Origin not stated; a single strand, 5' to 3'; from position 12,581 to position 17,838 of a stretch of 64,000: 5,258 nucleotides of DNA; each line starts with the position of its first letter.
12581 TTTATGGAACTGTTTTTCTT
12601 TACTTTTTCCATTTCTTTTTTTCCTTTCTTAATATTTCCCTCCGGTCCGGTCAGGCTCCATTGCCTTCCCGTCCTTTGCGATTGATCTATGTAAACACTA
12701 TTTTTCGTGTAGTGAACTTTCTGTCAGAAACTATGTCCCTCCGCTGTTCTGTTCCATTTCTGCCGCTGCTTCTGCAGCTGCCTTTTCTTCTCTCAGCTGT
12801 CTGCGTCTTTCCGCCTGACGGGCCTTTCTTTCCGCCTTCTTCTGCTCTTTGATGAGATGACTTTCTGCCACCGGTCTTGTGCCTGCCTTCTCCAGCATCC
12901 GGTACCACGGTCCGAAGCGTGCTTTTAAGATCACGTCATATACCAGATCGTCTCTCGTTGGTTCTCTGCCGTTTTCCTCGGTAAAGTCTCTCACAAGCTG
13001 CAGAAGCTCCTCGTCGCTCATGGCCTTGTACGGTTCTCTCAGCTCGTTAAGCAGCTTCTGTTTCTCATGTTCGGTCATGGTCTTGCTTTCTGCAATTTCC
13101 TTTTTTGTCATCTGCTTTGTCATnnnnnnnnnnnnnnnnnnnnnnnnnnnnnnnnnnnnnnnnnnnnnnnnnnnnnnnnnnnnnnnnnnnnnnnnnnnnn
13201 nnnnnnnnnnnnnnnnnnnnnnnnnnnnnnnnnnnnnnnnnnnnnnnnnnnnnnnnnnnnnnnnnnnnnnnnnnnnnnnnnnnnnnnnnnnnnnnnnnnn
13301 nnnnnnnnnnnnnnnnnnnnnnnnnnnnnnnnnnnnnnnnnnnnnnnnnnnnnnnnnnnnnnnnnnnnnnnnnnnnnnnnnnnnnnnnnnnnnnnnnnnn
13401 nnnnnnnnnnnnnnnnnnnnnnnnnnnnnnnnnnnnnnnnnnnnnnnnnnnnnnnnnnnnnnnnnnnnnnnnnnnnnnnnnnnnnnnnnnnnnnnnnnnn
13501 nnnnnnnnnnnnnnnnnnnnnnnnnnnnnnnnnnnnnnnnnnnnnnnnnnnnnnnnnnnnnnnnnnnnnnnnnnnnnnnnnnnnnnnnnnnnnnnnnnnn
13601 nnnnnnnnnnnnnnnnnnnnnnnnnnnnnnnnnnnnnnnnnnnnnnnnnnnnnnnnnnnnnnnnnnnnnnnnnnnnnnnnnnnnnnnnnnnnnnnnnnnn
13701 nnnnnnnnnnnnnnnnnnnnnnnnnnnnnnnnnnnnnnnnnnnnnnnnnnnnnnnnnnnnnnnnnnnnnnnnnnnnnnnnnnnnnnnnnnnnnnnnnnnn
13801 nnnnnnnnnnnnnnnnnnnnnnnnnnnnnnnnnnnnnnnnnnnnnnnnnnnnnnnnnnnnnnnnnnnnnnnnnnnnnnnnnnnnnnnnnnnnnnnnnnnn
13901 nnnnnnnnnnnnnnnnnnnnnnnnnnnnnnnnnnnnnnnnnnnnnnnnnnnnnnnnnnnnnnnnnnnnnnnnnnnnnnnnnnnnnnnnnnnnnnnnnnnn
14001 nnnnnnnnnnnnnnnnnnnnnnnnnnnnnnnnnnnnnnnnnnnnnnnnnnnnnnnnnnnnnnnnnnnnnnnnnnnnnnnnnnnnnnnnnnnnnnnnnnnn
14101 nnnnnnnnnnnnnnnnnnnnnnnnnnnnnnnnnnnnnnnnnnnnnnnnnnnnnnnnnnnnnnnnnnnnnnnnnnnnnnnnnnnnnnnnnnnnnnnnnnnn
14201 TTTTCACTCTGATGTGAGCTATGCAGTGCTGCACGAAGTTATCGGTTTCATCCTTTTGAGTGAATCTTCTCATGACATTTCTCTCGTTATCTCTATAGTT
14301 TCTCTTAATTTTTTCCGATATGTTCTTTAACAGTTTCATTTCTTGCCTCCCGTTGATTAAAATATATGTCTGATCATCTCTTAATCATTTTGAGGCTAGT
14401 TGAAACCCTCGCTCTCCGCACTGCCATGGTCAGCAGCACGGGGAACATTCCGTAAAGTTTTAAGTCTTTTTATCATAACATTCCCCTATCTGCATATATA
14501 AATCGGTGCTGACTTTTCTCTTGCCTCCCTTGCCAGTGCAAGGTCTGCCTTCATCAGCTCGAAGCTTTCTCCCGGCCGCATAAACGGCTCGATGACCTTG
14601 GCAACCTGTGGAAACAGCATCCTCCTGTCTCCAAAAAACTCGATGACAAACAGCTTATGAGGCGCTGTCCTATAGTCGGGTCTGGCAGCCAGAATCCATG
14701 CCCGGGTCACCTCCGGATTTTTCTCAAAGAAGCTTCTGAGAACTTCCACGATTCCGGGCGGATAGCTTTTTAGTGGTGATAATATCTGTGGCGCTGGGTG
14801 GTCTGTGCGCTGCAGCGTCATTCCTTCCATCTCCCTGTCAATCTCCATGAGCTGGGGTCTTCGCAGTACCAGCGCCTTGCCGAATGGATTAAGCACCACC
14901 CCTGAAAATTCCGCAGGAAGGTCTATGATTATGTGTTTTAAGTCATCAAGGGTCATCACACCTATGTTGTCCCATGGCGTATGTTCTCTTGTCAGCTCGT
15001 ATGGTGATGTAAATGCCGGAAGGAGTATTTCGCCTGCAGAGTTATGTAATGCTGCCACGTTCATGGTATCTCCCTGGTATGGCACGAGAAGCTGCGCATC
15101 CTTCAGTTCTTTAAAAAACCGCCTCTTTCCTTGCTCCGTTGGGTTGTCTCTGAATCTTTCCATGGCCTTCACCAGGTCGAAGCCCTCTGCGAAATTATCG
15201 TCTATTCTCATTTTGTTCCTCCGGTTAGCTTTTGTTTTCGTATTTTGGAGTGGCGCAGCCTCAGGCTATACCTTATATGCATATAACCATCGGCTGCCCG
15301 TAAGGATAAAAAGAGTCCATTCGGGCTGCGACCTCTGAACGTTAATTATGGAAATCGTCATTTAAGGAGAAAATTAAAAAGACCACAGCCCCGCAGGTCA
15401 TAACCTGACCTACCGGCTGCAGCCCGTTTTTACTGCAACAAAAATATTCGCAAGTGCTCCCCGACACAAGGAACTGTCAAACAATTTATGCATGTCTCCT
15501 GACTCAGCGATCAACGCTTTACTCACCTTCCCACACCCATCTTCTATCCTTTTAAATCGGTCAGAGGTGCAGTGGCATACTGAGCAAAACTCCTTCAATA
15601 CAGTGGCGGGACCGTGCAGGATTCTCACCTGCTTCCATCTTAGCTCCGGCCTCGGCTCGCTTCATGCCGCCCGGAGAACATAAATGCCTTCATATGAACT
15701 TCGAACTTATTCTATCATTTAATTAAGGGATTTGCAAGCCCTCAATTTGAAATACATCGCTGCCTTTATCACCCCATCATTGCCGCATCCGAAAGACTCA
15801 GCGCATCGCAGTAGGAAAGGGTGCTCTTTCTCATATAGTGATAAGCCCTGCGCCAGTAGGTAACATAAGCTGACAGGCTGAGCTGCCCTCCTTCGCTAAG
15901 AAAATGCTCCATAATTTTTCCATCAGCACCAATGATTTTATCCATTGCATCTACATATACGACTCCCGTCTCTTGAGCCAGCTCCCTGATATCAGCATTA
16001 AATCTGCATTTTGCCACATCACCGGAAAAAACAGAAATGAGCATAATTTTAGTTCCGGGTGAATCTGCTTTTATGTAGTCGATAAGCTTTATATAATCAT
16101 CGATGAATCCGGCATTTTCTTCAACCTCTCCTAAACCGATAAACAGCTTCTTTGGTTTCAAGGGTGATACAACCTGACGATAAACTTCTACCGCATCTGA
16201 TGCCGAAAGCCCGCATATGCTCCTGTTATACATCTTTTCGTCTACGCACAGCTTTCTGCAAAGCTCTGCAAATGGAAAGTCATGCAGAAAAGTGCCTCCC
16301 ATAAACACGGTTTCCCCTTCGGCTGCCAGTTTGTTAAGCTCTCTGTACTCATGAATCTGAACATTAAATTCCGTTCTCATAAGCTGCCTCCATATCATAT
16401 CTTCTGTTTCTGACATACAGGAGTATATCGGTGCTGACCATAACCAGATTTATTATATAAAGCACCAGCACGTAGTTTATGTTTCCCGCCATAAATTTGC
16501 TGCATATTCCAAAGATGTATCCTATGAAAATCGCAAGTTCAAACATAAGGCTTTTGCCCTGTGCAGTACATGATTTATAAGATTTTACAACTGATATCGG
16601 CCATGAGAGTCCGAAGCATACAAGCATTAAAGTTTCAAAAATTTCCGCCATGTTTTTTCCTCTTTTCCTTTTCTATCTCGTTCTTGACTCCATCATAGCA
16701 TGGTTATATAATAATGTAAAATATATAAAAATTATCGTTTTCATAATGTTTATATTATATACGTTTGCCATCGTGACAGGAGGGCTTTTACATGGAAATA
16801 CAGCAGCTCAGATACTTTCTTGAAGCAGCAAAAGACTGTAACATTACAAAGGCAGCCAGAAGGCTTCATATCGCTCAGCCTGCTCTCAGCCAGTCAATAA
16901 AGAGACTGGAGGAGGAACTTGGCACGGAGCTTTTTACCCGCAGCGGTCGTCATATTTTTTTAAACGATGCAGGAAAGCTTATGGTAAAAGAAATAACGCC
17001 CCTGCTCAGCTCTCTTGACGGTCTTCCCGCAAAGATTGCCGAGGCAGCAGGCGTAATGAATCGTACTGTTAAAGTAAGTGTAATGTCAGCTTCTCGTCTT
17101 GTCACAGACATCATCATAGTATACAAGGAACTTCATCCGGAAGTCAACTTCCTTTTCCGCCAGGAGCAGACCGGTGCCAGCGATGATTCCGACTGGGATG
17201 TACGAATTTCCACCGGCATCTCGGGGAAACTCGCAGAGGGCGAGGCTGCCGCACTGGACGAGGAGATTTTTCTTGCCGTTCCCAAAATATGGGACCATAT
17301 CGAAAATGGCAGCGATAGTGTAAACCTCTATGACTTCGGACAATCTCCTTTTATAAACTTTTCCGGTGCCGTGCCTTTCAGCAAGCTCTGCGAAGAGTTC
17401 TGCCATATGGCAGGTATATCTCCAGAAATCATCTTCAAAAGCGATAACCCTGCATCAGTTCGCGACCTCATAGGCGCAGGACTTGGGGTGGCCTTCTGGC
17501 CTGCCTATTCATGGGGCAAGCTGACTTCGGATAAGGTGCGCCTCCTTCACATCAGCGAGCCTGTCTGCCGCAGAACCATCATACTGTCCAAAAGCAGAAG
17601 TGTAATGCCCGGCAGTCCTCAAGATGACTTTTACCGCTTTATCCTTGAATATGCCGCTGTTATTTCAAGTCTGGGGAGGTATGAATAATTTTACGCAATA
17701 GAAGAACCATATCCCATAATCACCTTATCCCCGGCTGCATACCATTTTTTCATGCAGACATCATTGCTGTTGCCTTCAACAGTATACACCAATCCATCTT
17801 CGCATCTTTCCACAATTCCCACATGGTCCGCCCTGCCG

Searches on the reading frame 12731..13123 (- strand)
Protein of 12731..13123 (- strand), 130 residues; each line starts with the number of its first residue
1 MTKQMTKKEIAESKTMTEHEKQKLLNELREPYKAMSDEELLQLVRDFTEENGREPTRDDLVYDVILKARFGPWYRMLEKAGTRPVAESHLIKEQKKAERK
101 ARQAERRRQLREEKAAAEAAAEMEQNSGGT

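Call 8: search_protein_families(library=pfam, proteins=[window:12731-13123:-])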
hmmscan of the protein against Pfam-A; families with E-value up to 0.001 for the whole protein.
window:12731-13123:- (130 aa): 1 family
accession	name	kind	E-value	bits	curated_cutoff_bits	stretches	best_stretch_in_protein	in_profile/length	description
PF18780.6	HNH_repeat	-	1.7e-11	44.7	26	1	35-81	1-52/54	Homing endonuclease associated repeat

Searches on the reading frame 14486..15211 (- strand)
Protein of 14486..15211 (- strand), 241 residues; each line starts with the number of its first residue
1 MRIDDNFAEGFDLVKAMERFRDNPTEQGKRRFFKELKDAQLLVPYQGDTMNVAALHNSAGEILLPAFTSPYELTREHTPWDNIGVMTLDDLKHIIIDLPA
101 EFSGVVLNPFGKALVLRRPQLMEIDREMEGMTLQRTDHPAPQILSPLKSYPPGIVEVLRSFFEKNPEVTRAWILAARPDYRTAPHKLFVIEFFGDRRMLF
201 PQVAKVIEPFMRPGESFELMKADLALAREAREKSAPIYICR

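Call 8: search_protein_families(library=pfam, proteins=[window:14486-15211:-])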
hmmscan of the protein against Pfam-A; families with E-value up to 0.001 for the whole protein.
window:14486-15211:- (241 aa): 2 families
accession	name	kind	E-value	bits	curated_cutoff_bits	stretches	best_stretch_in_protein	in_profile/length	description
PF14581.11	SseB_C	-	4e-16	59.5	22.5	1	145-238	11-104/106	SseB protein C-terminal domain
PF07179.17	SseB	-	4.9e-14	53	21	1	13-121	1-122/124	SseB protein N-terminal domain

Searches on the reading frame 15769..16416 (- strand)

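Call 8: search_protein_families(library=pfam, proteins=[window:15769-16416:-])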
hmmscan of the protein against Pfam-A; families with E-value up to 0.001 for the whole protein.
window:15769-16416:- (215 aa): 1 family
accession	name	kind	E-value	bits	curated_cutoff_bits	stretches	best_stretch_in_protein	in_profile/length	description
PF13472.12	Lipase_GDSL_2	-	9.2e-05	23.4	32.9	1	65-166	39-158/178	GDSL-like Lipase/Acylhydrolase family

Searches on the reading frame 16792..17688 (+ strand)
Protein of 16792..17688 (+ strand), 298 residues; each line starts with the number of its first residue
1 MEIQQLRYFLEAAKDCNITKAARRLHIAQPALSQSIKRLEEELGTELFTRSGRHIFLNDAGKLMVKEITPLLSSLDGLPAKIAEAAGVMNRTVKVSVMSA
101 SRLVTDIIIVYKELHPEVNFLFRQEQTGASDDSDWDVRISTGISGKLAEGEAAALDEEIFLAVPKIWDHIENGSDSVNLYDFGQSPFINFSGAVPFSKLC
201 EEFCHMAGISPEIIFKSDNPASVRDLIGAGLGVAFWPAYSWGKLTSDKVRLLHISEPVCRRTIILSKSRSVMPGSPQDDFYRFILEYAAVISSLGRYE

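Call 8: search_protein_families(library=pfam, proteins=[window:16792-17688:+])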
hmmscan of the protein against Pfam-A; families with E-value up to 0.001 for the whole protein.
window:16792-17688:+ (298 aa): 3 families
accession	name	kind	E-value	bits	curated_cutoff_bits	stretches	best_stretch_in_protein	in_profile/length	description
PF00126.33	HTH_1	-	6.1e-22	77.8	26.6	1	3-62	1-60/60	Bacterial regulatory helix-turn-helix protein, lysR family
PF03466.25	LysR_substrate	-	9.1e-14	51.8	28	1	94-286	11-206/209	LysR substrate binding domain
PF13556.12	HTH_30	-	0.00016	21.8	27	1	6-48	5-45/59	PucR C-terminal helix-turn-helix domain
